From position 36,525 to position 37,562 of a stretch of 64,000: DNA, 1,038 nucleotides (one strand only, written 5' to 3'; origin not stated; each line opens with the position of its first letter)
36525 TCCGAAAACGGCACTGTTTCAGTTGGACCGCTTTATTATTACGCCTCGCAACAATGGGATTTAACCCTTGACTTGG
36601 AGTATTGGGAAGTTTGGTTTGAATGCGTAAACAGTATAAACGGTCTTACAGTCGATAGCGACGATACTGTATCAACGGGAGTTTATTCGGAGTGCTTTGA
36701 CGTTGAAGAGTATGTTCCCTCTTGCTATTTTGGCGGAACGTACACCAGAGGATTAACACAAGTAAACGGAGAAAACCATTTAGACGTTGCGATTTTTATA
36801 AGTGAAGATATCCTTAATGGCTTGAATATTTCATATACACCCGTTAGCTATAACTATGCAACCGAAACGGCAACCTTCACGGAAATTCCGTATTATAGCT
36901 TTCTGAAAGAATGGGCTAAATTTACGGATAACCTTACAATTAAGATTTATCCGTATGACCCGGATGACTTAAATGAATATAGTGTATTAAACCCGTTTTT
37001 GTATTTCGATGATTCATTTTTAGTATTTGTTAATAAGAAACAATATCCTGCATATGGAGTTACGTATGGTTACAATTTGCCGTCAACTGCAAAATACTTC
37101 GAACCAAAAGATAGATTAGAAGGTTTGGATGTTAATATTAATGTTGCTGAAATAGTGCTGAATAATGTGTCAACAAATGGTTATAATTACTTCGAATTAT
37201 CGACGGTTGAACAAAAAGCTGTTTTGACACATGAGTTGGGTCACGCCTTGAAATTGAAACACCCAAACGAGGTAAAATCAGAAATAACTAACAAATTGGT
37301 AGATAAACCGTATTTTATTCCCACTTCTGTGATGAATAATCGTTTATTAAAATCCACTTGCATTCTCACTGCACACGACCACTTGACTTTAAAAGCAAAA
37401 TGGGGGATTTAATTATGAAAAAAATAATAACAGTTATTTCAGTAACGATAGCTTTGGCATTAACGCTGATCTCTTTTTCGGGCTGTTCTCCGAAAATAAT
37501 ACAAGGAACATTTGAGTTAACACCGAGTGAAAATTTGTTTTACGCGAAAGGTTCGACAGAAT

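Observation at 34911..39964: Lectin-targeted metzincin-like protease with a compositionally foreign C-terminal half and three downstream lipoprotein paralogs (polymorphic-toxin/immunity-like layout)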

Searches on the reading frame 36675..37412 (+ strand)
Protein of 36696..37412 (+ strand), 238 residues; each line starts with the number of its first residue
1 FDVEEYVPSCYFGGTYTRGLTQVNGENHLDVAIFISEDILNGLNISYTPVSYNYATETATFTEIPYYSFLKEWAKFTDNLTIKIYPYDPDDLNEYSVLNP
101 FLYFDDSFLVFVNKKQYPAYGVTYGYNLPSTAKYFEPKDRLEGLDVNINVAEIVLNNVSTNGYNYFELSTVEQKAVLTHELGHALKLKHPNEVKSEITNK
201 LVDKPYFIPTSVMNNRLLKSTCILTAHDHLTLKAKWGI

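Call 26: search_solved_structures(query=A2, max_evalue=10, show_alignments=3)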
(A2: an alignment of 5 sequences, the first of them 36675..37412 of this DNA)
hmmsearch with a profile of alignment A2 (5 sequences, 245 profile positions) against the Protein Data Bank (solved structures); distinct sequences matched with E-value up to 10: 21.
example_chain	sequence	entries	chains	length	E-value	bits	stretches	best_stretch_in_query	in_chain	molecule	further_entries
1k7g_A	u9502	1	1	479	0.024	17.4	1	181-203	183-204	secreted protease C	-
1k7i_A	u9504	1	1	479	0.025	17.3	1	181-203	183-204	secreted protease C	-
1go8_P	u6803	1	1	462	0.033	16.9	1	181-202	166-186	PROTEASE C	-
3hbv_P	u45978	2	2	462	0.034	16.8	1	181-201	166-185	Secreted protease C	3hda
3hbu_P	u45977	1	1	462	0.034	16.8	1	181-201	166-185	Secreted protease C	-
4i35_A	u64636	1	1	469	0.039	16.7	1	181-208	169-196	Serralysin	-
5d7w_A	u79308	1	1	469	0.039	16.7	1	181-208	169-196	Serralysin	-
1smp_A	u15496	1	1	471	0.039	16.6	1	181-208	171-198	SERRATIA METALLO PROTEINASE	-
1srp_A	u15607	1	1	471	0.057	16.1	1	181-201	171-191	SERRALYSIN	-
1af0_A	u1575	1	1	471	0.077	15.7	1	181-201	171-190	SERRATIA PROTEASE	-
1sat_A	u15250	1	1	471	0.092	15.4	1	181-199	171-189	SERRATIA PROTEASE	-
3vtg_A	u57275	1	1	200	0.24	14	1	182-240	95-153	High choriolytic enzyme 1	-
6ics_O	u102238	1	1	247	0.31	13.7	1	14-101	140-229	Outer surface protein A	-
1go7_P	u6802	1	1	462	0.33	13.6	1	181-201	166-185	PROTEASE C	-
1g9k_A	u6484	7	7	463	0.54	12.9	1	181-201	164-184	SERRALYSIN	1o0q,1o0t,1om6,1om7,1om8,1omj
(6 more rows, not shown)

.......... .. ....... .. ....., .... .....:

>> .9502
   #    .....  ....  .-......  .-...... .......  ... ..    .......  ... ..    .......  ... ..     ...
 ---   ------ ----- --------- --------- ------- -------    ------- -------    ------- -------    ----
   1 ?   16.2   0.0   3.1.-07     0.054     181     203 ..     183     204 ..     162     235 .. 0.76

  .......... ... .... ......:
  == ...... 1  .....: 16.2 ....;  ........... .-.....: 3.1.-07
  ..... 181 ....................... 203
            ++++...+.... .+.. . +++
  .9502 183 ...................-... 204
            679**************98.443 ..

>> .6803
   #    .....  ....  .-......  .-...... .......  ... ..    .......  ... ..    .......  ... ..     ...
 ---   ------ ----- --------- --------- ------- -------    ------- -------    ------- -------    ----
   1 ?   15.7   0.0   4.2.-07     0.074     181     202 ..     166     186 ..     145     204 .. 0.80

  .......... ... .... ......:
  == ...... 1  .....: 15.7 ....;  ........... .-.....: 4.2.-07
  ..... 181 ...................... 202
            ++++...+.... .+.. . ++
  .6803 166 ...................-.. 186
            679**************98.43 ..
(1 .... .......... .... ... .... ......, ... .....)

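Call 27: search_protein_families(library=pfam, alignment_id=A2, max_evalue=10)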
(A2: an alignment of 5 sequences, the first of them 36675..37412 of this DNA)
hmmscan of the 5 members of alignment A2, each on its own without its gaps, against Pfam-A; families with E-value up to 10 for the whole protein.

A. member 1, window:36675-37412:+ (245 aa): 4 families
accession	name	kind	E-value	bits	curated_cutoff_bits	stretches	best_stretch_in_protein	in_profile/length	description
PF05572.19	Peptidase_M43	-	0.00075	19.9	23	1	165-202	52-90/152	Pregnancy-associated plasma protein-A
PF00413.30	Peptidase_M10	-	0.0083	16.5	24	1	177-202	105-130/159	Matrixin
PF13688.12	Reprolysin_5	-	0.13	12.9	27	1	163-196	126-157/196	Metallo-peptidase family M12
PF01435.24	Peptidase_M48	-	0.21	11.8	20.3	1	176-196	61-80/186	Peptidase family M48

B. families by the number of members that match (of 5 scanned): 11 families
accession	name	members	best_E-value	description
PF00413.30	Peptidase_M10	4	0.00014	Matrixin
PF05572.19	Peptidase_M43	3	0.00075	Pregnancy-associated plasma protein-A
PF13688.12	Reprolysin_5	3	0.0044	Metallo-peptidase family M12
PF10462.15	Peptidase_M66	2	0.0095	Peptidase M66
PF01435.24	Peptidase_M48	2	0.1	Peptidase family M48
PF13583.11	Reprolysin_4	1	0.00025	Metallo-peptidase family M12B Reprolysin-like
PF13582.12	Reprolysin_3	1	0.0061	Metallo-peptidase family M12B Reprolysin-like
PF12044.14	Metallopep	1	0.068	Putative peptidase family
PF04298.18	Zn_peptidase_2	1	0.12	Putative neutral zinc metallopeptidase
PF18338.7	BppL_N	1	0.17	Lower baseplate protein N-terminal domain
PF04293.20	SpoVR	1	0.23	SpoVR like protein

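Call 56: find_related_loci(query=A2, collection=metagenome_contigs, flank=6000)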
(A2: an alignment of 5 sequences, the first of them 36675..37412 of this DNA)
Query A2 (245 aa) in metagenome_contigs; peptide patterns used: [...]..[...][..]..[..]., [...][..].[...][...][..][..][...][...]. (x = any residue, [..] = any of these).
326 stretches matched a pattern; 53 encode a relative of the query (tblastn E <= 1e-3); 53 distinct loci.
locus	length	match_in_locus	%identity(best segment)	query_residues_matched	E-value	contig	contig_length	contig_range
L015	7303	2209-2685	25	73-244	1e-11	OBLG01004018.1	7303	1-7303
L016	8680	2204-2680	26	73-244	3e-11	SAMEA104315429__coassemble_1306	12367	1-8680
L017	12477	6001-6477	26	73-244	3e-11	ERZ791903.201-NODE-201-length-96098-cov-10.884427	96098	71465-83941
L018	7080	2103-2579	29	73-244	3e-11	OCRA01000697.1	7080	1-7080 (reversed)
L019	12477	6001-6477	29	73-244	3e-11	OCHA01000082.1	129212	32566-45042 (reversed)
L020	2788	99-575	26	73-244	3e-11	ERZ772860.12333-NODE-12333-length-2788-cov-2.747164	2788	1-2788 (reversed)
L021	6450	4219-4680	27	78-244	1e-10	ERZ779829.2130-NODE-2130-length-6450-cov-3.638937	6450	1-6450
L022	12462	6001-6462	27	78-244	1e-10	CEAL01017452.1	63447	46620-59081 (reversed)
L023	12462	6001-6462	27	78-244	1e-10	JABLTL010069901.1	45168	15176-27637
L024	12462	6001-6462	27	78-244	1e-10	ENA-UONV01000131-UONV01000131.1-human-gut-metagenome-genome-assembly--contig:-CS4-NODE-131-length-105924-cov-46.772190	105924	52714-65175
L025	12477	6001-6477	26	73-244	5e-11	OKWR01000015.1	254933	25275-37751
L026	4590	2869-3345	28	73-244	9e-10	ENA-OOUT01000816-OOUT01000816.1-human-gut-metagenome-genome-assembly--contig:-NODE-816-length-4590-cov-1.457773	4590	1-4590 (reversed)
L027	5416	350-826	25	73-244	1e-9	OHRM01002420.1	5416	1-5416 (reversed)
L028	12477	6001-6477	28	73-244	1e-9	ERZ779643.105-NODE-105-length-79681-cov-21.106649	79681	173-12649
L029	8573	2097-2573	28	73-244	1e-9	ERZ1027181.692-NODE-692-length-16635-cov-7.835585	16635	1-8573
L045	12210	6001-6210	35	178-243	3e-8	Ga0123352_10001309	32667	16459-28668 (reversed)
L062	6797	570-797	32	181-244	8e-5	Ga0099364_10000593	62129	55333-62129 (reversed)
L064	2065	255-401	40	150-199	9e-5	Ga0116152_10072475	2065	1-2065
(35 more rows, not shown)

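Call 62: search_protein_families(library=pfam, proteins=[L017:3937-6480:+, L017:6487-7506:+, L045:3169-6216:+, L045:6267-7937:+, L062:15-800:+, L062:808-1929:+], max_evalue=0.05)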
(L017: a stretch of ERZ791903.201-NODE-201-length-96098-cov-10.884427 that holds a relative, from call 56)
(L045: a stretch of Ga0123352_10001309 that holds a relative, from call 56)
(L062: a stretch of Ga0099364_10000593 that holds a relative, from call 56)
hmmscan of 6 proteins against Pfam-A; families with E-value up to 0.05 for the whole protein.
L017:3937-6480:+ (847 aa): 1 family
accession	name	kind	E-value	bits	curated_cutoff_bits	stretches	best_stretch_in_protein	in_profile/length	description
PF24517.2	CBM96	-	4.2e-06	27.1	26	1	348-511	10-162/164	Carbohydrate-binding module family 96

L017:6487-7506:+ (339 aa): 0 families

L045:3169-6216:+ (1015 aa): 3 families
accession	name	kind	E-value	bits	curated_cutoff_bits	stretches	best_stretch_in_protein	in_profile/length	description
PF09479.16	Flg_new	-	1.7e-05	25.3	27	1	587-653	3-64/65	Listeria-Bacteroides repeat domain (List_Bact_rpt)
PF14200.12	RicinB_lectin_2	-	0.00034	21.7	25.6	1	732-783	24-74/89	Ricin-type beta-trefoil lectin domain-like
PF05342.19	Peptidase_M26_N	-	0.0014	18.4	27.7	1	198-242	205-250/250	M26 IgA1-specific Metallo-endopeptidase N-terminal region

L045:6267-7937:+ (556 aa): 0 families

L062:15-800:+ (261 aa): 2 families
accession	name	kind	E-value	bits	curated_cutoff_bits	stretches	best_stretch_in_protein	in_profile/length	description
PF16313.11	DUF4953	-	0.00056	19.7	24.2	1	177-211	5-39/316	Met-zincin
PF10462.15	Peptidase_M66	-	0.023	14.1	20.6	1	167-207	177-214/306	Peptidase M66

L062:808-1929:+ (373 aa): 1 family
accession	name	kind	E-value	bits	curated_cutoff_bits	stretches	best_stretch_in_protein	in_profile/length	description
PF25682.1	Phage_VG64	-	0.037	14.2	27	0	1-58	1-55/127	Mycobacterium phage VG64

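Call 66: search_solved_structures(query=A8, max_evalue=10, show_alignments=4)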
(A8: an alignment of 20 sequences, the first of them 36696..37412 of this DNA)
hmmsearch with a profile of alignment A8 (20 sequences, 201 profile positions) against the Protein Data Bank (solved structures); distinct sequences matched with E-value up to 10: 49.
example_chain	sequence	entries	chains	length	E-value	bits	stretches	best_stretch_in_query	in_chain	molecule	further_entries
1k7g_A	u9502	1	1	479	2e-06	31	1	129-175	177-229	secreted protease C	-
1k7i_A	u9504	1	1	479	5.1e-06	29.7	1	129-173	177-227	secreted protease C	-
4i35_A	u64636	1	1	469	7.7e-06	29.1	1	121-176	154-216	Serralysin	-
5d7w_A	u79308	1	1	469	7.7e-06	29.1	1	121-176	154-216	Serralysin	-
1smp_A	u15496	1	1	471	7.8e-06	29.1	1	121-176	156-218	SERRATIA METALLO PROTEINASE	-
1srp_A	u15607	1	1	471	8.4e-06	29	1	121-176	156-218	SERRALYSIN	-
1af0_A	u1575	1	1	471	1.4e-05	28.3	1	121-176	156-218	SERRATIA PROTEASE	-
1go8_P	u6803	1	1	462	1.6e-05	28.1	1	129-173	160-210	PROTEASE C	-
1sat_A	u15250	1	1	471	1.6e-05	28.1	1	121-176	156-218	SERRATIA PROTEASE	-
3hbv_P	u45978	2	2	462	3.8e-05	26.9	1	129-161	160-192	Secreted protease C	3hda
3hbu_P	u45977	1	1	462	4e-05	26.8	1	129-160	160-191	Secreted protease C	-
1akl_A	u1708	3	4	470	9.1e-05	25.6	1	124-177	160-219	ALKALINE PROTEASE | ALKALINE METALLOPROTEINASE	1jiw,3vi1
1kap_P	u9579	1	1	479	9.4e-05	25.6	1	124-177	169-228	ALKALINE PROTEASE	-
1g9k_A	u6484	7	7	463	0.00012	25.2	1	133-178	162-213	SERRALYSIN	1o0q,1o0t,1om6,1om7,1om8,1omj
1h71_P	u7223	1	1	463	0.00013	25.2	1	133-178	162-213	SERRALYSIN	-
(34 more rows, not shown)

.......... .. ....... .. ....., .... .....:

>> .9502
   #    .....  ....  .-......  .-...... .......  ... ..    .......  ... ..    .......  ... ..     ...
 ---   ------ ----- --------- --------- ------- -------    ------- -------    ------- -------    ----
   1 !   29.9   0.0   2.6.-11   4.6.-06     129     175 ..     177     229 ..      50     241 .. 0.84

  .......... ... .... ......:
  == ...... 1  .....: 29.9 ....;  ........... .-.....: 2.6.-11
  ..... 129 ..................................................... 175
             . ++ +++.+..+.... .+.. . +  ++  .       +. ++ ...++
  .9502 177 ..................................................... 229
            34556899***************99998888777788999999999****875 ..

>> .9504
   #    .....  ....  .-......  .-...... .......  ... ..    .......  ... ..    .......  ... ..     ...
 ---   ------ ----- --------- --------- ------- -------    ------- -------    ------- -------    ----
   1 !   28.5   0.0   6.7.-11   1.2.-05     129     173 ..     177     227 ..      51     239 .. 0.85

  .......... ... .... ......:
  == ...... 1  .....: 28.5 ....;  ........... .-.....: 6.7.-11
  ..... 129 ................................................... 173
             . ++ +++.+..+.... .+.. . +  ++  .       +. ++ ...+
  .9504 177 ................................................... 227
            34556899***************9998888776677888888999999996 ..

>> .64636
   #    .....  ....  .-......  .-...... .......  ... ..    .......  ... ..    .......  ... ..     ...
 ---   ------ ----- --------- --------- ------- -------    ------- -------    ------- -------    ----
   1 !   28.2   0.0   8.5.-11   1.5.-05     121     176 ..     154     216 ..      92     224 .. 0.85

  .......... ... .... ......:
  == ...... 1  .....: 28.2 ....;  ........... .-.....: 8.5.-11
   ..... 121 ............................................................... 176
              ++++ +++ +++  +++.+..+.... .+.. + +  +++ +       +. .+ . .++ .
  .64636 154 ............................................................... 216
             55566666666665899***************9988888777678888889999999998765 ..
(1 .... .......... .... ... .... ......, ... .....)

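Call 83: search_dna_similar(query=window:36696-37412:+, collection=phages, mode=protein, max_evalue=1, max_rows=25)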
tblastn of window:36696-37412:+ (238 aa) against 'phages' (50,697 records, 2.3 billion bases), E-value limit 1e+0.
No match.

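Call 84: search_protein_families(library=phrogs, proteins=[window:36696-37412:+, L017:6487-7506:+, L062:15-800:+, L062:808-1929:+, L064:120-566:+, L064:570-1301:+], max_evalue=1)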
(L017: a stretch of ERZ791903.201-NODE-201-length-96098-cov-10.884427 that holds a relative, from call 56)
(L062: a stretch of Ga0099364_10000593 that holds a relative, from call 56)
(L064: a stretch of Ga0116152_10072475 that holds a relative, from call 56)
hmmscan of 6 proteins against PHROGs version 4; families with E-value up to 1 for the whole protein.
window:36696-37412:+ (238 aa): 1 family
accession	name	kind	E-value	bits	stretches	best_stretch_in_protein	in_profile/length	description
phrog_87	-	other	0.006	17.3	1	167-186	79-98/227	metallo-protease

L017:6487-7506:+ (339 aa): 7 families
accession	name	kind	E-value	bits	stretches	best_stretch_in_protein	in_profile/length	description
phrog_15667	-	moron, auxiliary metabolic gene and host takeover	0.0036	18.2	1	1-64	1-61/208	superinfection exclusion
phrog_962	-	lysis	0.0095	17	1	5-93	46-132/152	holin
phrog_874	-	unknown function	0.027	14.9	1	174-215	116-154/277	-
phrog_1804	-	lysis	0.061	14.2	1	5-71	3-70/136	Rz-like spanin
phrog_14435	-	unknown function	0.078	14.2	1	6-60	2-56/128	-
phrog_902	-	unknown function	0.37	12.1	0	1-87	5-56/118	-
phrog_8801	-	unknown function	0.66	11.6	0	1-26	1-24/94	-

L062:15-800:+ (261 aa): 1 family
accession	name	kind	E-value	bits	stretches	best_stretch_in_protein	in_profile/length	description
phrog_35372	-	unknown function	0.12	13.1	1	3-43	2-41/158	-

L062:808-1929:+ (373 aa): 7 families
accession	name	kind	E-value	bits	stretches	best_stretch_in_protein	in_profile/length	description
phrog_478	-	integration and excision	0.003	18.6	1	1-58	1-55/129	site-specific recombination directionality factor RDF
phrog_2316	-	unknown function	0.014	16.2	1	1-40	1-40/191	-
phrog_8372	-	unknown function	0.1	13.5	1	1-28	1-23/58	-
phrog_456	-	lysis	0.13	13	1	7-28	11-32/102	Rz-like spanin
phrog_1717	-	unknown function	0.14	13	1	1-41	1-41/176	-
phrog_9078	-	unknown function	0.14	12.9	1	6-37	4-37/115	-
phrog_12816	-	unknown function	0.55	11.4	0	7-40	6-40/140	-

L064:120-566:+ (148 aa): 4 families
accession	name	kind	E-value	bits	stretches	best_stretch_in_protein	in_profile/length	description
phrog_2634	-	tail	0.019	15.7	1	18-73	86-147/213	major tail protein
phrog_6361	-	unknown function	0.06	14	1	41-90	55-98/203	-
phrog_1233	-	unknown function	0.098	12.8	1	50-87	41-73/306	-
phrog_2448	-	unknown function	0.14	12.3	1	39-73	117-151/335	-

L064:570-1301:+ (243 aa): 1 family
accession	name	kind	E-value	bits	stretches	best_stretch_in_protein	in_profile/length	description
phrog_31019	-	unknown function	0.0017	19.3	1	1-54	1-51/148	-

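Call 85: search_protein_families(library=ncbifam, proteins=[L017:6487-7506:+, L062:15-800:+, L062:808-1929:+, L064:120-566:+, L064:570-1301:+], max_evalue=1)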
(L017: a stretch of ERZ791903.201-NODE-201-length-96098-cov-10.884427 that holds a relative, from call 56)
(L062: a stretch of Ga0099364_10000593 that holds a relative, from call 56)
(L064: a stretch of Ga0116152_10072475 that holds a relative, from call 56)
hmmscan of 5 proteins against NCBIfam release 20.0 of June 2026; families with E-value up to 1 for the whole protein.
L017:6487-7506:+ (339 aa): 5 families
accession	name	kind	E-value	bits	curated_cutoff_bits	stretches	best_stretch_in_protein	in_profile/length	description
NF047631.1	SodCMycob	equivalog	0.0022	17.6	230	1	6-67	12-69/236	superoxide dismutase[Cu-Zn]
NF045862.1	glide_MMOB1630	exception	0.011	15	250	1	63-155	42-127/321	MMOB1630 family gliding motility ATPase complex subunit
NF040528.1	SP_0198_lipo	equivalog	0.063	13.2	100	1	2-87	1-74/144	SP_0198 family lipoprotein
NF058642.1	lipo_YqiH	exception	0.065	13.4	140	0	256-286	22-51/94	lipoprotein YqiH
NF040598.1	Ala_zip_lipo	subfamily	0.12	12.9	43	1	4-59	2-58/90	Lpp/OprI family alanine-zipper lipoprotein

L062:15-800:+ (261 aa): 2 families
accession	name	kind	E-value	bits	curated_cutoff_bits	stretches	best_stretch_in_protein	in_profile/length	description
NF035945.1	Zn_serralysin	subfamily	0.024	13.8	500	1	179-224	155-198/462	serralysin family metalloprotease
NF033823.0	archmetzin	subfamily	0.036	14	145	1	176-201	113-138/170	archaemetzincin family Zn-dependent metalloprotease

L062:808-1929:+ (373 aa): 4 families
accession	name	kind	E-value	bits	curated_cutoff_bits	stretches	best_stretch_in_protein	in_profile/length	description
NF050142.1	PG1828_fam_lipo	equivalog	0.022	15.5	50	1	1-41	1-39/59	PG1828 family lipoprotein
NF041193.1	lipo_SP0191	subfamily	0.068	13.2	75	1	1-40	1-36/190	SP0191 family lipoprotein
NF040528.1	SP_0198_lipo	equivalog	0.12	12.3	100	1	2-40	1-37/144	SP_0198 family lipoprotein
TIGR04359.1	TrbK_RP4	equivalog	0.23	11.5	23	1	9-34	3-28/67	entry exclusion lipoprotein TrbK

L064:120-566:+ (148 aa): 3 families
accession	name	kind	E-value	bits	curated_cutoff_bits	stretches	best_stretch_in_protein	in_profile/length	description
NF035945.1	Zn_serralysin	subfamily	0.0039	16.4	500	1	75-140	161-231/462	serralysin family metalloprotease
NF033823.0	archmetzin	subfamily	0.013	15.4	145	1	72-102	119-149/170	archaemetzincin family Zn-dependent metalloprotease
NF051884.1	ProteaseSapA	equivalog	0.022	13.4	1200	1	57-94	144-180/644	protease SapA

L064:570-1301:+ (243 aa): 1 family
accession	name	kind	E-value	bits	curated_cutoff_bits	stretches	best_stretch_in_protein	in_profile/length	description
NF058647.1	lipo_LytA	equivalog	0.011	15.9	110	1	1-50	1-54/107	acidic lipoprotein LytA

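Call 86: find_related_loci(query=A8, collection=viral_contigs, flank=6000)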
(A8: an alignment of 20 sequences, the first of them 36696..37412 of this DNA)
Query A8 (238 aa) in viral_contigs; peptide patterns used: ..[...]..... (x = any residue, [..] = any of these).
13 stretches matched a pattern, but none encodes a relative of the query by tblastn (E <= 1e-3).
